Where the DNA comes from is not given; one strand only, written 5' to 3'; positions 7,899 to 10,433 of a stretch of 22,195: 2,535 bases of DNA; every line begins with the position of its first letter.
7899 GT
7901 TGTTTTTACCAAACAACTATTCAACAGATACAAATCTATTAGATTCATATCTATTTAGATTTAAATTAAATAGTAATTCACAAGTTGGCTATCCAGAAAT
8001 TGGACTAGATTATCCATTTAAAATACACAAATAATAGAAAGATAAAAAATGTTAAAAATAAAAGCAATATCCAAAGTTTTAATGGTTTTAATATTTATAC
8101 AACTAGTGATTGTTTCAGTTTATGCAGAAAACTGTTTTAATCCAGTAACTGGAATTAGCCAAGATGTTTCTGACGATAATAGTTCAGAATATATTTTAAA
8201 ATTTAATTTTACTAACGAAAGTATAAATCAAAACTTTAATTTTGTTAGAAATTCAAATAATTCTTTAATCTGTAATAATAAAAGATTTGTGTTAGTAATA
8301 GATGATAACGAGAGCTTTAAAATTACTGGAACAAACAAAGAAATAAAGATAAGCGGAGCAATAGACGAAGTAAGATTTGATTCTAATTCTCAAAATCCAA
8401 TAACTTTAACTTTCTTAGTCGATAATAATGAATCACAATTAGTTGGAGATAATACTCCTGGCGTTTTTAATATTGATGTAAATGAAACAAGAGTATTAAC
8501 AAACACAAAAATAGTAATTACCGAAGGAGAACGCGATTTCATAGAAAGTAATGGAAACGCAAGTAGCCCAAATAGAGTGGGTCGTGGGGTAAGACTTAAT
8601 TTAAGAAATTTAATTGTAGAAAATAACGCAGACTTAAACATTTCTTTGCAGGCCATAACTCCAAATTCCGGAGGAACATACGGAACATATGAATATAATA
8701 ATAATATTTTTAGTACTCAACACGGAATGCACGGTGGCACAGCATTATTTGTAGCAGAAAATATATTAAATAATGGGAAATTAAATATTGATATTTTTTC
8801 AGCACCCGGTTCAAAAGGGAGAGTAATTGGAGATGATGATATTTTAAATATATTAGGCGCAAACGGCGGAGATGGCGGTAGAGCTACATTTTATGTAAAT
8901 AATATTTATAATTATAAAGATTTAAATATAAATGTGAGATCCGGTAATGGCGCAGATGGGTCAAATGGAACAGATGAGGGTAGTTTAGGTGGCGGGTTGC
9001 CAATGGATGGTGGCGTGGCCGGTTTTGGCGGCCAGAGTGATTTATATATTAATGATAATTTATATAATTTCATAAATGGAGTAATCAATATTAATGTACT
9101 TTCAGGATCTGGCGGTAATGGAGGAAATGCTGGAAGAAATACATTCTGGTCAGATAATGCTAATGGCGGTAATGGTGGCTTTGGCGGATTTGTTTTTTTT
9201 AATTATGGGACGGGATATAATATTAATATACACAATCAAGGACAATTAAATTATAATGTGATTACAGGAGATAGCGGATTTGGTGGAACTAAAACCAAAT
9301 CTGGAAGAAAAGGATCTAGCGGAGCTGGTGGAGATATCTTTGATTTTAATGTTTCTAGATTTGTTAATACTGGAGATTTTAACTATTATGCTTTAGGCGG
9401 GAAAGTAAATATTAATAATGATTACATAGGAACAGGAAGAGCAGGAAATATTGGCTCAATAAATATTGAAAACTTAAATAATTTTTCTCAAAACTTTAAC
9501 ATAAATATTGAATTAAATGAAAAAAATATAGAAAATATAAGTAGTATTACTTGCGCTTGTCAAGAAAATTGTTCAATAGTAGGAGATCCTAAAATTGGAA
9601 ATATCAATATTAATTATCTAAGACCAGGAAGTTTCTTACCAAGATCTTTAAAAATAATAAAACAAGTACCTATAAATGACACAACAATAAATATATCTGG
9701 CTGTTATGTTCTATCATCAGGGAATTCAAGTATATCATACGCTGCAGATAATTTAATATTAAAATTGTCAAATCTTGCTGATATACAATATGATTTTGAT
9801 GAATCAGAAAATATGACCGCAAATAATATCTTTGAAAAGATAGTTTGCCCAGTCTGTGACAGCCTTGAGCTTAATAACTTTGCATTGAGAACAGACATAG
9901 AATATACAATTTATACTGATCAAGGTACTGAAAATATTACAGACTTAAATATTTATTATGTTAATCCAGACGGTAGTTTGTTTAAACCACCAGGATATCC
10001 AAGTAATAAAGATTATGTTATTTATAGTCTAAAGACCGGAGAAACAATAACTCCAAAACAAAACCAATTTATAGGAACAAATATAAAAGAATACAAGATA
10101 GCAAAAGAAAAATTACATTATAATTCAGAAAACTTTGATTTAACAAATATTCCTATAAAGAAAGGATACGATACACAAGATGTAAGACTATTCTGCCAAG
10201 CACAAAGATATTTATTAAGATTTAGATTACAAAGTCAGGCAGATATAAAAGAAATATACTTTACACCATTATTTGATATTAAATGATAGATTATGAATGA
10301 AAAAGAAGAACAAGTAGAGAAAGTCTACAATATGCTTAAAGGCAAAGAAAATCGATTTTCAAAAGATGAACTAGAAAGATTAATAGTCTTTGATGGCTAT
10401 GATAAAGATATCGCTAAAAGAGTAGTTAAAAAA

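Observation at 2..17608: Surface cassette: two giant paralogs bracketing exported beta-solenoid proteins, followed by coupled small membrane proteins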

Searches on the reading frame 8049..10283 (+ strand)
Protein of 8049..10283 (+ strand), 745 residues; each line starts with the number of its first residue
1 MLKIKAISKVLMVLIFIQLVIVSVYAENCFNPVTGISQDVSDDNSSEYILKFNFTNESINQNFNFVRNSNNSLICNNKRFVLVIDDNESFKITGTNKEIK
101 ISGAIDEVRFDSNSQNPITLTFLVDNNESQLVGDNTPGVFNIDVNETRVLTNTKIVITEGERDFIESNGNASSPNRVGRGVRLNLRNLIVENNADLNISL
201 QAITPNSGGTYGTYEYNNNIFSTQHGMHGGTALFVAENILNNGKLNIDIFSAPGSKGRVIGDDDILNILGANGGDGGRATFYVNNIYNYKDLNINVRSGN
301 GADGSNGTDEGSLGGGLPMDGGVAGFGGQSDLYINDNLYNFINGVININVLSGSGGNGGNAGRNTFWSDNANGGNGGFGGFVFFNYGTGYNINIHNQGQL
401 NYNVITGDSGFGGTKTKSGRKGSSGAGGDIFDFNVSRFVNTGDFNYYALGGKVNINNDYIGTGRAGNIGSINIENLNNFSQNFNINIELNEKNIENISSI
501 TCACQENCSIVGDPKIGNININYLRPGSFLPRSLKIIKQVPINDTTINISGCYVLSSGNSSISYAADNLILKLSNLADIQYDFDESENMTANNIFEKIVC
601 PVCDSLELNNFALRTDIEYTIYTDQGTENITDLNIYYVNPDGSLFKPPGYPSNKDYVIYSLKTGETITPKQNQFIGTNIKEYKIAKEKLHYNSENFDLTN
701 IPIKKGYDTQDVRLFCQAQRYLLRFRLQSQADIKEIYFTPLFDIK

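Call 6: search_protein_families(library=pfam, proteins=[window:8049-10283:+], max_evalue=1)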
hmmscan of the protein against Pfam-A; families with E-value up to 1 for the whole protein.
window:8049-10283:+ (745 aa): 0 families

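Call 7: find_encoding_contigs(protein=window:8049-10283:+, flank=10000, max_places=6)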
Protein window:8049-10283:+ (745 aa): 5 contigs read that carry it; 3 places shown.
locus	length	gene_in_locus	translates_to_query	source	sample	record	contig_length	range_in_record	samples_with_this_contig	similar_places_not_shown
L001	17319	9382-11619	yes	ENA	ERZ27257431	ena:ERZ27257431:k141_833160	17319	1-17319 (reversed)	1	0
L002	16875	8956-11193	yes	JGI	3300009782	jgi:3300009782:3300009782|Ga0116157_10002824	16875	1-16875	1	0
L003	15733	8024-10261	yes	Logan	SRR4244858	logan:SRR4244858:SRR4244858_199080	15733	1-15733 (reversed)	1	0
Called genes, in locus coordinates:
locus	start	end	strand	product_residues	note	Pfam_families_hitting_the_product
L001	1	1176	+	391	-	?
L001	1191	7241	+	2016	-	PF13620:CarboxypepD_reg (faint)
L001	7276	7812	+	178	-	-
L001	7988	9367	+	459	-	-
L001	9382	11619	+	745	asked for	-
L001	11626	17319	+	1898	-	?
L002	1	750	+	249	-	?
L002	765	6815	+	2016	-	PF13620:CarboxypepD_reg (faint)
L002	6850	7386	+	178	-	-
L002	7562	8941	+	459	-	-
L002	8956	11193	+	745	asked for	-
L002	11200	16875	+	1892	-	?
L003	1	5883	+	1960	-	?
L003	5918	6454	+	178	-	-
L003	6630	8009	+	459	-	-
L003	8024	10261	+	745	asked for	-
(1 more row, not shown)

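Call 8: search_protein_families(library=ncbifam, proteins=[window:8049-10283:+], max_evalue=0.1)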
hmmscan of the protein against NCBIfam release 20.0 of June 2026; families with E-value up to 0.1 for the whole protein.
window:8049-10283:+ (745 aa): 0 families

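Call 18: search_solved_structures(query=window:8049-10283:+, max_evalue=1)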
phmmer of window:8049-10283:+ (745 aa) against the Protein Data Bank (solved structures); distinct sequences matched with E-value up to 1: 0.

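Call 21: find_homologous_proteins(query=window:8049-10283:+, max_evalue=0.001)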
Query window:8049-10283:+ (745 aa): 3 proteins with E <= 0.001 among 8000 candidates.
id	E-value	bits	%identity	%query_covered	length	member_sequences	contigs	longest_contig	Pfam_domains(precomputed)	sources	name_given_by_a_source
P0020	0.0e+0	1637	99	100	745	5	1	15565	-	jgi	jgi:hypothetical protein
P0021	3.6e-212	725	49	100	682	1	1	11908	-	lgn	-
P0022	1.1e-203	696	60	47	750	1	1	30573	-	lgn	-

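Call 26: search_solved_structures(query=A2, max_evalue=1)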
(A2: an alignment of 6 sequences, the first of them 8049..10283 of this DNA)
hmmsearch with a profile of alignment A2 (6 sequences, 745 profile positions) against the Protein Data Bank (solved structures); distinct sequences matched with E-value up to 1: 4.
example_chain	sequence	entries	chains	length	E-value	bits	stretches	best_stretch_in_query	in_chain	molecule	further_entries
1lnz_A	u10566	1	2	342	0.12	13.8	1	289-413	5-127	SPO0B-associated GTP-binding protein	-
1ifv_A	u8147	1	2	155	0.33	12.4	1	323-385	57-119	PROTEIN LLR18B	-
1udx_A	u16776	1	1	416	0.49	11.8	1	344-414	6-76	the GTP-binding protein Obg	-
5m04_A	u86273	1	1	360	0.58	11.5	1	289-414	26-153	GTPase ObgE/CgtA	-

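Call 29: find_related_loci(query=L001:1-1173:+, collection=metagenome_contigs, flank=10000)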
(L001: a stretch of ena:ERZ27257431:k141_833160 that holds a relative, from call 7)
Query L001:1-1173:+ (391 aa) in metagenome_contigs; peptide patterns used: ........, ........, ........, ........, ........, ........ (x = any residue, [..] = any of these).
155 stretches matched a pattern; 2 encode a relative of the query (tblastn E <= 1e-3); 2 distinct loci.
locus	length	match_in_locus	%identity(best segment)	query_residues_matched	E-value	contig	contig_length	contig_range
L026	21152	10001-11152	61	3-391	2e-141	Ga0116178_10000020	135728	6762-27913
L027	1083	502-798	78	295-391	1e-46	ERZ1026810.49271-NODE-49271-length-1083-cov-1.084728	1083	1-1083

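Call 108: search_protein_families(library=padloc, proteins=[window:8049-10283:+], max_evalue=0.01)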
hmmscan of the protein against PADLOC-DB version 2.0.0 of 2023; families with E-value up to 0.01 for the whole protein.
window:8049-10283:+ (745 aa): 0 families

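Call 109: search_protein_families(library=phrogs, proteins=[window:8049-10283:+], max_evalue=0.01)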
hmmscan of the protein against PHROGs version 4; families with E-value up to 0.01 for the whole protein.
window:8049-10283:+ (745 aa): 0 families
